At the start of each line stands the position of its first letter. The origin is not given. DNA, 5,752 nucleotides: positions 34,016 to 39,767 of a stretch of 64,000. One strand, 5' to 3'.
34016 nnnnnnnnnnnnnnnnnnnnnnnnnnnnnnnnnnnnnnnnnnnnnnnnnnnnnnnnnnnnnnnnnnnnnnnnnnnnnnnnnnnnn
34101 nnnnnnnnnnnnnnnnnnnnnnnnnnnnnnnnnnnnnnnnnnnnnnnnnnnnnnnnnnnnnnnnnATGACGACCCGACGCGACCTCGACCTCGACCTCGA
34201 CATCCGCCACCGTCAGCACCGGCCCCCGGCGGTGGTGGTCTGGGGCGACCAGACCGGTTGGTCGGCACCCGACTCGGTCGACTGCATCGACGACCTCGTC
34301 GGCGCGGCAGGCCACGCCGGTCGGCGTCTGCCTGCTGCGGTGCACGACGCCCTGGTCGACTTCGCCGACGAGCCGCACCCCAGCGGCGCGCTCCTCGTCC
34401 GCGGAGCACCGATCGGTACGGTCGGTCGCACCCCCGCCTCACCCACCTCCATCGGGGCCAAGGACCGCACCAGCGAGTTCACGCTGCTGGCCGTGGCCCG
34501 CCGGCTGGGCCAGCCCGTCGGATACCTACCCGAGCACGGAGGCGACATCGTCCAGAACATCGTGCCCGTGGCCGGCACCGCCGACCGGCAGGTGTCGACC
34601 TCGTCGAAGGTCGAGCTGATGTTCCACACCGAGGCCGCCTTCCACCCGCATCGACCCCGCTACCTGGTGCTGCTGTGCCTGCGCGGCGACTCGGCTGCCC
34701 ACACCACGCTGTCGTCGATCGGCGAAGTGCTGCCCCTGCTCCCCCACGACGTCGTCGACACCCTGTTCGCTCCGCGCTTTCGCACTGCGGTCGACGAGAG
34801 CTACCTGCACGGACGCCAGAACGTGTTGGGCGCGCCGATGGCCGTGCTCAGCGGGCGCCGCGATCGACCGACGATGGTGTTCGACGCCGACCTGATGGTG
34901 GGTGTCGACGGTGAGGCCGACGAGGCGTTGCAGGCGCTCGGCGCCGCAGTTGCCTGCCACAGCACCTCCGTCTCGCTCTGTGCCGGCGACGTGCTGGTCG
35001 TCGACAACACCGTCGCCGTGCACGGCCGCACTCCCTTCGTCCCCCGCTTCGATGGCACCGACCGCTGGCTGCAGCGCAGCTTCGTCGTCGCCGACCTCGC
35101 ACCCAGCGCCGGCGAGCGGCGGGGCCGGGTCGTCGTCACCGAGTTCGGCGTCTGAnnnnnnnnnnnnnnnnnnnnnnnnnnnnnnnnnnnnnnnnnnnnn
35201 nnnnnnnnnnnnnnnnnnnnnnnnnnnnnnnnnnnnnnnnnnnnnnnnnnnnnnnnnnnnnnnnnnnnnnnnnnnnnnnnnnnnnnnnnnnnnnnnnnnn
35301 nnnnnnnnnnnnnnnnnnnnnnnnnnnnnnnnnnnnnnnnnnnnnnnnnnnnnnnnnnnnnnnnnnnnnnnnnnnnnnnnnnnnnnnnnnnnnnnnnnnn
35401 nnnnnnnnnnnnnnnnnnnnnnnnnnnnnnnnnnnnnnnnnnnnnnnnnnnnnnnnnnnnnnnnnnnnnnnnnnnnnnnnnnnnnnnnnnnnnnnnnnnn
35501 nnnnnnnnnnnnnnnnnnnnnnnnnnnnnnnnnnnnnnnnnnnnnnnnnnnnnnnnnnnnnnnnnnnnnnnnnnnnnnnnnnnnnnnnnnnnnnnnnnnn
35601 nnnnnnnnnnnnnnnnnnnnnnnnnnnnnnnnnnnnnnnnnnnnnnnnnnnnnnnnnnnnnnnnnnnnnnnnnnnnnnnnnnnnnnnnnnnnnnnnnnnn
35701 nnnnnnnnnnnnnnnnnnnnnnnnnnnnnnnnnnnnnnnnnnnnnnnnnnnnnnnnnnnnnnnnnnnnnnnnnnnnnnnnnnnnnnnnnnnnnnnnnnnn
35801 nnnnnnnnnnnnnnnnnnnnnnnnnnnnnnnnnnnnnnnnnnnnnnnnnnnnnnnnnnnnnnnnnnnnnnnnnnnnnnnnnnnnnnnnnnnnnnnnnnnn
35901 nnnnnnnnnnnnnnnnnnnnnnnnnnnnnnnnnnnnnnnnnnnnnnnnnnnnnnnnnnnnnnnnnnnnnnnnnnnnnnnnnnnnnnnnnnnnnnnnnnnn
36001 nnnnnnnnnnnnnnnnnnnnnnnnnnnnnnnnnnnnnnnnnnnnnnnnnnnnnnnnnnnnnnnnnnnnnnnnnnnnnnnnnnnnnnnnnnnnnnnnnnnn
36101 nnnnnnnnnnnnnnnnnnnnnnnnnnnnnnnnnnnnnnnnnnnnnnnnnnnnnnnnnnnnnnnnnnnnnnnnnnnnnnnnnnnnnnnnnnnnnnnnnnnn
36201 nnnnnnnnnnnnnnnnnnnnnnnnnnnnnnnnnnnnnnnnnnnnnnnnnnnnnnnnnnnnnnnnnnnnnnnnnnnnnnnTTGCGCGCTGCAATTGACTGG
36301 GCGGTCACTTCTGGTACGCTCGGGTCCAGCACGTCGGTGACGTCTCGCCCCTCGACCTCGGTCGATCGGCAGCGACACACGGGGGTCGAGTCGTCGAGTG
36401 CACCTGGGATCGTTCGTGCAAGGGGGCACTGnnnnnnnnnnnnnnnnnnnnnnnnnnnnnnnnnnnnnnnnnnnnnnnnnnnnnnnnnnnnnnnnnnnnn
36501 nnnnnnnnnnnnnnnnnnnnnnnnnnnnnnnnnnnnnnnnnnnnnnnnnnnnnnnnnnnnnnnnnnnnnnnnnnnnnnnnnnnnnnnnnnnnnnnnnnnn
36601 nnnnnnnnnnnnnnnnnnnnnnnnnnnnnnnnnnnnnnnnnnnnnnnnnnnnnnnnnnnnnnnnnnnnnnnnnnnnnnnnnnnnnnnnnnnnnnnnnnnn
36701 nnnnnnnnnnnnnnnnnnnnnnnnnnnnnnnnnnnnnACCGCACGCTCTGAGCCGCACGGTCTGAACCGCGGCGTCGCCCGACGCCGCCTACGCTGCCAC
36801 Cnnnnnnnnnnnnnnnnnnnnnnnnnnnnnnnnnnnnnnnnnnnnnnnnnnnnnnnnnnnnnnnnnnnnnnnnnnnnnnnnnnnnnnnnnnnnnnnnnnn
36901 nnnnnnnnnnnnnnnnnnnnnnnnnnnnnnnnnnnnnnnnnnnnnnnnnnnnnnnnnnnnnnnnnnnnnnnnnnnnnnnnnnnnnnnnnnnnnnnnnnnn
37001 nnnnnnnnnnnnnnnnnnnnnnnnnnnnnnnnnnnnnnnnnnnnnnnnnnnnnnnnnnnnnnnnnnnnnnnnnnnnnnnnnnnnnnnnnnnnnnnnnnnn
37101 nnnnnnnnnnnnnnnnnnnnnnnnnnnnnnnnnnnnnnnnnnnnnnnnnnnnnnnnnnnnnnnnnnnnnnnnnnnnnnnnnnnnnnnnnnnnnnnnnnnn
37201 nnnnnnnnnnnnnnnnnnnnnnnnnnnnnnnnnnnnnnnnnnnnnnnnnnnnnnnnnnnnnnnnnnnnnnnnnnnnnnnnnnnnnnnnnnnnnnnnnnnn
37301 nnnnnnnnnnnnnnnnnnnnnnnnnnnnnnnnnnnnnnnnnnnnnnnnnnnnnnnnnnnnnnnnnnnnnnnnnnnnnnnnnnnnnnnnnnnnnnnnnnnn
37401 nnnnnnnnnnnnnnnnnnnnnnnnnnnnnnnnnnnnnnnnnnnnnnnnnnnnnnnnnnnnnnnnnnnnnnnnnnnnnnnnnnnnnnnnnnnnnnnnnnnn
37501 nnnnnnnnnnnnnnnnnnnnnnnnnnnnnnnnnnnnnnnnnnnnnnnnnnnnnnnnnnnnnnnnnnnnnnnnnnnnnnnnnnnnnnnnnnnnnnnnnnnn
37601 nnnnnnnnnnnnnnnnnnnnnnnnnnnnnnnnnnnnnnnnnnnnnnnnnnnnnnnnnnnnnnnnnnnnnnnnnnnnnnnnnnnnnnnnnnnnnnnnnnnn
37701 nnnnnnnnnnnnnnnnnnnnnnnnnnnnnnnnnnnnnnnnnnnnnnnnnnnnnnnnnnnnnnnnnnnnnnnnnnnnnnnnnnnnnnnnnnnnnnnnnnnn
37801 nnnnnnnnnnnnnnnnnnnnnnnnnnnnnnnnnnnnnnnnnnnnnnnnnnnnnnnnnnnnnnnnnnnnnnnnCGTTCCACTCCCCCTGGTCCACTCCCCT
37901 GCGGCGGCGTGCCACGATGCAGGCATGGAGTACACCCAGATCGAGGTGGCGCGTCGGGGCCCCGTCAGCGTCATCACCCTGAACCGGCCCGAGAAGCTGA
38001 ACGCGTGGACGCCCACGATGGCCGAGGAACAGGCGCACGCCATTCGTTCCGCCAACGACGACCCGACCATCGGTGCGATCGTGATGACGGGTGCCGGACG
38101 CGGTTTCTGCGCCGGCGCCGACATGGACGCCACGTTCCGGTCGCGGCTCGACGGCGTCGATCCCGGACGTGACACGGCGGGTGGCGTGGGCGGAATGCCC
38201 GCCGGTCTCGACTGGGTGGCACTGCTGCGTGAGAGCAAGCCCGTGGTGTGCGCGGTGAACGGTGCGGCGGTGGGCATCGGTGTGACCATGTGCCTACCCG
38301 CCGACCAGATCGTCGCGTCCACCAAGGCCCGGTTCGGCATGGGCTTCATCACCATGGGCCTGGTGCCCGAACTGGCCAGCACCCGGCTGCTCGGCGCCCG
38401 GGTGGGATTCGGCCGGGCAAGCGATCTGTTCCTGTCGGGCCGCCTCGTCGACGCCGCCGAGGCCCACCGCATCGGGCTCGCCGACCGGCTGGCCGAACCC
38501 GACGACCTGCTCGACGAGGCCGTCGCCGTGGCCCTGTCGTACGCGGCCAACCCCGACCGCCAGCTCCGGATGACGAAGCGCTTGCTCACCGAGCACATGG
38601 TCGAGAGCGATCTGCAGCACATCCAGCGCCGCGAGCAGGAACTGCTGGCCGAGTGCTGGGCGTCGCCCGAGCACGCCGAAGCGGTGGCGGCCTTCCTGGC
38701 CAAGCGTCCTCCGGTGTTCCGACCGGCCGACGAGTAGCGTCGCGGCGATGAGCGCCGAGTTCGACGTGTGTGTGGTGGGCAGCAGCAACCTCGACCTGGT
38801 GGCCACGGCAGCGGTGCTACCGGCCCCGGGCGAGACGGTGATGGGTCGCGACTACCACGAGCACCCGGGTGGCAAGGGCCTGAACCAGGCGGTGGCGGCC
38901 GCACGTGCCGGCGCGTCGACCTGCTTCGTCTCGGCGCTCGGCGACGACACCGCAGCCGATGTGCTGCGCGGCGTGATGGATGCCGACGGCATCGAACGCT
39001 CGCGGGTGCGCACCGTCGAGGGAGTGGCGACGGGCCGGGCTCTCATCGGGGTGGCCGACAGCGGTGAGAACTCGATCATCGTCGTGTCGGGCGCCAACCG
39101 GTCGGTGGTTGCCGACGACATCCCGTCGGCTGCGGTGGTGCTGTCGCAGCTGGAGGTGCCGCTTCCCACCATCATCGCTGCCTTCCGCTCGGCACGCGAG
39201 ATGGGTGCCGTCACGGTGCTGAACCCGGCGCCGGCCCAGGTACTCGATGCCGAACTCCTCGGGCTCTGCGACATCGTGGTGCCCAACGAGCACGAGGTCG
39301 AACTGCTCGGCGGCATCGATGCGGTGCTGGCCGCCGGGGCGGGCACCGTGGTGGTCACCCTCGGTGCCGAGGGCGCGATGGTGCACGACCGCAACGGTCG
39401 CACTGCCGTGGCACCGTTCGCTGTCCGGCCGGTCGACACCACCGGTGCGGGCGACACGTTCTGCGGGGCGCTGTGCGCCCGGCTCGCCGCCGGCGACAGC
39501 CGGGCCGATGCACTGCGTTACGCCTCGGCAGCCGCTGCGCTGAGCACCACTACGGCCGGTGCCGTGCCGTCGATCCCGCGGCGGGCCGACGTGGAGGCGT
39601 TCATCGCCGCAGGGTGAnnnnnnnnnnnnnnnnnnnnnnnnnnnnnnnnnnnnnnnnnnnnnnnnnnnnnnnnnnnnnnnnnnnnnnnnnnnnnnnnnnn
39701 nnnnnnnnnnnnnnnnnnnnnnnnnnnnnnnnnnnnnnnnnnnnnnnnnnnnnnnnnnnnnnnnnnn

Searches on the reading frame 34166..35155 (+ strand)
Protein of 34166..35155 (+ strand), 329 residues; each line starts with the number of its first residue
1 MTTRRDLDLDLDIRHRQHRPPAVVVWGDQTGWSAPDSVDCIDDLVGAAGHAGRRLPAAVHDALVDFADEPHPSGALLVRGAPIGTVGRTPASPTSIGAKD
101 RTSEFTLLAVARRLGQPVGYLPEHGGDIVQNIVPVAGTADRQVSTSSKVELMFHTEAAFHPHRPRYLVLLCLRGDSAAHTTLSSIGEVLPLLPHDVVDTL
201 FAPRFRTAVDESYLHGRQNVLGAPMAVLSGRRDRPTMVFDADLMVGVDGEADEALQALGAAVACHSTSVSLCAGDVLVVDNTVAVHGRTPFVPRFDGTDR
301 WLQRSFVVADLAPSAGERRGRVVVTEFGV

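Call 25: search_protein_families(library=pfam, proteins=[window:34166-35155:+], max_evalue=0.001)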
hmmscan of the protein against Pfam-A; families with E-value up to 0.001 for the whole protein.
window:34166-35155:+ (329 aa): 1 family
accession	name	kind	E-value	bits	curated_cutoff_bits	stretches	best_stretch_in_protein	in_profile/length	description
PF02668.22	TauD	-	5.1e-15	56.5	27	1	103-305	48-266/267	Taurine catabolism dioxygenase TauD, TfdA family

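Call 33: search_protein_families(library=ncbifam, proteins=[window:34166-35155:+], max_evalue=0.001)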
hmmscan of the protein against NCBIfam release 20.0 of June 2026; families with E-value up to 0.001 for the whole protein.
window:34166-35155:+ (329 aa): 4 families
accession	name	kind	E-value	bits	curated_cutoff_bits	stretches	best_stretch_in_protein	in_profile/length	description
NF041363.1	GntD_guanitoxin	equivalog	1.1e-59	202.5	345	1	47-319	36-334/341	guanitoxin biosynthesis L-enduracididine beta-hydroxylase GntD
NF043003.1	ClavSyn_CS1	equivalog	1.3e-54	185.8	450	1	45-323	20-307/312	clavaminate synthase Cs1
TIGR03946.1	viomycin_VioC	equivalog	5.7e-52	176.8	418.6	2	44-216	30-203/333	arginine beta-hydroxylase, Fe(II)/alpha-ketoglutarate-dependent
NF049936.1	TriMthamethphnDioxTmpA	equivalog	0.00022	20.2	400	1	269-313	314-355/366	2-trimethylaminoethylphosphonate dioxygenase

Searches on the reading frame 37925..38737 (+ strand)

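Call 25: search_protein_families(library=pfam, proteins=[window:37925-38737:+], max_evalue=0.001)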
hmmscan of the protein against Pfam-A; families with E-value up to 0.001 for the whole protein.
window:37925-38737:+ (270 aa): 2 families
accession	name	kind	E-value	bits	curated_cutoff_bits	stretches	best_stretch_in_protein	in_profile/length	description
PF00378.25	ECH_1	-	3e-44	151.7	27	1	13-266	5-249/251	Enoyl-CoA hydratase/isomerase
PF16113.10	ECH_2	-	3.8e-28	99.4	27.2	1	15-257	2-238/335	Enoyl-CoA hydratase/isomerase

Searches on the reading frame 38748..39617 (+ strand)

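Call 25: search_protein_families(library=pfam, proteins=[window:38748-39617:+], max_evalue=0.001)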
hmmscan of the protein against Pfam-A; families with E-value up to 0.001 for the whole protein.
window:38748-39617:+ (289 aa): 2 families
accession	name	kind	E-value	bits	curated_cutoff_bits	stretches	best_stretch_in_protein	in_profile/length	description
PF00294.29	PfkB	-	3.2e-54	184.8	25.8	1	6-277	3-300/302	pfkB family carbohydrate kinase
PF08543.17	Phos_pyr_kin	-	4.2e-05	23.5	27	1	157-261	103-226/246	Phosphomethylpyrimidine kinase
